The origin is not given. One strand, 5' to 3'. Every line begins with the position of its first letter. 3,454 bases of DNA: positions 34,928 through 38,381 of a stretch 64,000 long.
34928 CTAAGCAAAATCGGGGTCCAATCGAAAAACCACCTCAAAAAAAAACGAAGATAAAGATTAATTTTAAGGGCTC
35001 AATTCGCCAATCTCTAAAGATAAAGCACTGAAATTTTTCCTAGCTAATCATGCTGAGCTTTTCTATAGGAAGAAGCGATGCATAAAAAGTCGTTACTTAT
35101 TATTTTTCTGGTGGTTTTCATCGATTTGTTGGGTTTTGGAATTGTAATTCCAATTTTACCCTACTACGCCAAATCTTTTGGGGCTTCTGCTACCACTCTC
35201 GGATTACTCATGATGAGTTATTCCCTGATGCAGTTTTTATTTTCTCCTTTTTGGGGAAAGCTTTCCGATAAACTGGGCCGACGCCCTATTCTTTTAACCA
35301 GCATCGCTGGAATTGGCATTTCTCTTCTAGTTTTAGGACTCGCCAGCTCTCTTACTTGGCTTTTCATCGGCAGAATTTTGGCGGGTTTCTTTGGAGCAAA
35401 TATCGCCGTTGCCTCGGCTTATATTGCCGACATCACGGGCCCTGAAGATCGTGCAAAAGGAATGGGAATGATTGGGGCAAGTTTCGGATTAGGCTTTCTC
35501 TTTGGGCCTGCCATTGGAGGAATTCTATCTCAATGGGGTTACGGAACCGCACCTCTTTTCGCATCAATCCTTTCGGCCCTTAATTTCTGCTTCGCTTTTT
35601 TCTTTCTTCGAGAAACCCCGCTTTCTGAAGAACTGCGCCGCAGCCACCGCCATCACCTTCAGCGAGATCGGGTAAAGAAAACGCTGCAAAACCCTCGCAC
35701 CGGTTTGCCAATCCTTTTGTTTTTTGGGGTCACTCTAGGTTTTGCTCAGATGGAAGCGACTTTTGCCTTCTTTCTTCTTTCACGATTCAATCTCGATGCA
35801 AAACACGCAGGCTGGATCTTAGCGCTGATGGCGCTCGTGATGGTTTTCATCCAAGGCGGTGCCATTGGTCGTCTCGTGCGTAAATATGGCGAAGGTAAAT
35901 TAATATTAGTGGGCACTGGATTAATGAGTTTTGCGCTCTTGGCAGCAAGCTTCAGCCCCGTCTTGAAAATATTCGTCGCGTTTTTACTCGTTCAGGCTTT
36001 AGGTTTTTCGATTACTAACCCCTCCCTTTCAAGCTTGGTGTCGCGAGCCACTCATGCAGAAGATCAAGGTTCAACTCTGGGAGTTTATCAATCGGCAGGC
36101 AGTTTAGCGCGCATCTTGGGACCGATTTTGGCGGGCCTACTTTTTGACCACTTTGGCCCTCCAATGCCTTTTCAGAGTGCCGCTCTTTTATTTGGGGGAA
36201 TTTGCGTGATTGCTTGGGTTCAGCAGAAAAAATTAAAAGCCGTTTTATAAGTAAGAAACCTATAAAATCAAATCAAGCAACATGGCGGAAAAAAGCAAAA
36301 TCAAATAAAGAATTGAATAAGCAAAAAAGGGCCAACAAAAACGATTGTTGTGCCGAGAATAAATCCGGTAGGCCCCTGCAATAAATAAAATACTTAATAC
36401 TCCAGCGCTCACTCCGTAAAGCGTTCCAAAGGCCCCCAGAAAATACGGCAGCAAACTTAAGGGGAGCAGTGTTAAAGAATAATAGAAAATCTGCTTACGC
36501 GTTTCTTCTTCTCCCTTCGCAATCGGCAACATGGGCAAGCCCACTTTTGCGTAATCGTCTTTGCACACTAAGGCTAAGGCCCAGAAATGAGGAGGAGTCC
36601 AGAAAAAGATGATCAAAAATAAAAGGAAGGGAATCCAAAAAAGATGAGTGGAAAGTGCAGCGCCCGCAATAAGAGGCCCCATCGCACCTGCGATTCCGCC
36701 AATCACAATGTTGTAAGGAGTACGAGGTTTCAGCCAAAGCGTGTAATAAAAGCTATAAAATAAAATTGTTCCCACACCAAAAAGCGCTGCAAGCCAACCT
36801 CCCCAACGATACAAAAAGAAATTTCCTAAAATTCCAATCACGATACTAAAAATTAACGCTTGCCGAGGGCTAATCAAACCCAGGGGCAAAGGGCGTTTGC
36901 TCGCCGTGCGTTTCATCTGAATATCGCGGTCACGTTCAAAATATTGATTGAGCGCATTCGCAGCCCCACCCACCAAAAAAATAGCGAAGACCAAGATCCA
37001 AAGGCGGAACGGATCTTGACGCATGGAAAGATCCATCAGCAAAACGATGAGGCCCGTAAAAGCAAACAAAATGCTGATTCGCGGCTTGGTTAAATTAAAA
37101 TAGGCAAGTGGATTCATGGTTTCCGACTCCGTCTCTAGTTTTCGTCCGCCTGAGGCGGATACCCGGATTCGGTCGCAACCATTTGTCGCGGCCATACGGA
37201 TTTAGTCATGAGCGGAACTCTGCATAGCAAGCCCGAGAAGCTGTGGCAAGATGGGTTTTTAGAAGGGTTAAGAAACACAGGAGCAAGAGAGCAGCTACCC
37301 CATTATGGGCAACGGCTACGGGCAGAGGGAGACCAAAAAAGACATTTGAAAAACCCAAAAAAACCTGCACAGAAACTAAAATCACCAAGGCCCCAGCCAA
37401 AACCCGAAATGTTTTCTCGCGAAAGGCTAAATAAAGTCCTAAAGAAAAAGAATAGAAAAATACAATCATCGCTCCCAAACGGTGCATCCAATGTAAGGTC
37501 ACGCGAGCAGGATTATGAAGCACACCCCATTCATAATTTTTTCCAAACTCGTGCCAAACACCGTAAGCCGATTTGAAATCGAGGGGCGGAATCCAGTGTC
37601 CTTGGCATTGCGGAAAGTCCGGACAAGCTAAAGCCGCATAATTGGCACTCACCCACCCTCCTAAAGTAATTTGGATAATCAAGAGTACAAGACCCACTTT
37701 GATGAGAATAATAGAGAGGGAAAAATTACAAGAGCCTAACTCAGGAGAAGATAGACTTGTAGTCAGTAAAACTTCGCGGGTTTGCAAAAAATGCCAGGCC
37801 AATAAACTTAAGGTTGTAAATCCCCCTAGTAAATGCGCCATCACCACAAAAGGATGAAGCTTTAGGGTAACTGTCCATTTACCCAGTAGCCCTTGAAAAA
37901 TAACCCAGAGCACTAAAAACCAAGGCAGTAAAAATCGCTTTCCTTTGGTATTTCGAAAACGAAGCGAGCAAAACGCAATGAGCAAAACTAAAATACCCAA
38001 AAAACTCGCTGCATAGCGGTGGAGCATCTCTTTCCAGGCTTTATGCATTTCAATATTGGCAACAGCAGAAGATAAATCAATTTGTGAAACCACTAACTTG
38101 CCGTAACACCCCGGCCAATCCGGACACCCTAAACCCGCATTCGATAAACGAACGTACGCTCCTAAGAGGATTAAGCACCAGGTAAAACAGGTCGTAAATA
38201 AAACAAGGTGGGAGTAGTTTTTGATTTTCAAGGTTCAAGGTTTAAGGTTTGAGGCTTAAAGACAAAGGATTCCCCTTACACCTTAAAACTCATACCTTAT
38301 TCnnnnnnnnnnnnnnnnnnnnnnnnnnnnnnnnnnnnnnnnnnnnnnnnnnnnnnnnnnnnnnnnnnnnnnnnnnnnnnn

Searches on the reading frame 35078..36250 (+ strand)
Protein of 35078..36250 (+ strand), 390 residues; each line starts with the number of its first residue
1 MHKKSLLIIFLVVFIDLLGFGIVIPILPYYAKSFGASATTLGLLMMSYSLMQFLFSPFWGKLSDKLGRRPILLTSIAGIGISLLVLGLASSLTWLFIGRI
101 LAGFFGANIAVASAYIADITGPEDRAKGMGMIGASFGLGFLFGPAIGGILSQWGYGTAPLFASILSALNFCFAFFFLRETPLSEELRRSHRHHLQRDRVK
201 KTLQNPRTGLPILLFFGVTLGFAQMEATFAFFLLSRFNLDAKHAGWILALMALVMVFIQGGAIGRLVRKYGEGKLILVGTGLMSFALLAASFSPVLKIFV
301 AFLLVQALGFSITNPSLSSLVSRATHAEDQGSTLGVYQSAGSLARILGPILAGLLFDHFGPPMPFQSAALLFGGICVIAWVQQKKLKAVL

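Call 75: search_protein_families(library=pfam, proteins=[window:35078-36250:+], max_evalue=0.00001)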
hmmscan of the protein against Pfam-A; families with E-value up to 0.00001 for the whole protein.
window:35078-36250:+ (390 aa): 5 families
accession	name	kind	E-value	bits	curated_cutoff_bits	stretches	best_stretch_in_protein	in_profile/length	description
PF07690.21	MFS_1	-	8.5e-68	229.2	33.4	2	9-271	1-266/347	Major Facilitator Superfamily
PF12832.13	MFS_1_like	-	1.2e-18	67.8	25.2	2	3-153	211-364/373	MFS_1 like family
PF00083.30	Sugar_tr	-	1.5e-14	54.2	22.3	1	36-182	43-196/452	Sugar (and other) transporter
PF13347.12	MFS_2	-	1.2e-10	41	27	1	3-108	223-329/427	MFS/sugar transport protein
PF05977.19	MFS_3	-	3.9e-08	32.6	27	0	278-385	88-193/524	Transmembrane secretion effector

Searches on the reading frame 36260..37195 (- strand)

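Call 76: search_protein_families(library=pfam, proteins=[window:36260-37195:-], max_evalue=0.00001)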
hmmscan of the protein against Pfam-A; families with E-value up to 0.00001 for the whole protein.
window:36260-37195:- (311 aa): 1 family
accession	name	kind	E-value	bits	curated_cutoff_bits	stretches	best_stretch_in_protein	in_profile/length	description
PF01040.23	UbiA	-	6.7e-59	199.6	34.2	1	46-291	3-244/250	UbiA prenyltransferase family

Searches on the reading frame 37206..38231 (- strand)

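Call 76: search_protein_families(library=pfam, proteins=[window:37206-38231:-], max_evalue=0.00001)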
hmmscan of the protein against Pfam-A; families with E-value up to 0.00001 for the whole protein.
window:37206-38231:- (341 aa): 1 family
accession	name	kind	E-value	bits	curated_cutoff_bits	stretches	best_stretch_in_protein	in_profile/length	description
PF02628.20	COX15-CtaA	-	5.1e-68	229.9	29.9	1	9-320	3-321/322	Cytochrome oxidase assembly protein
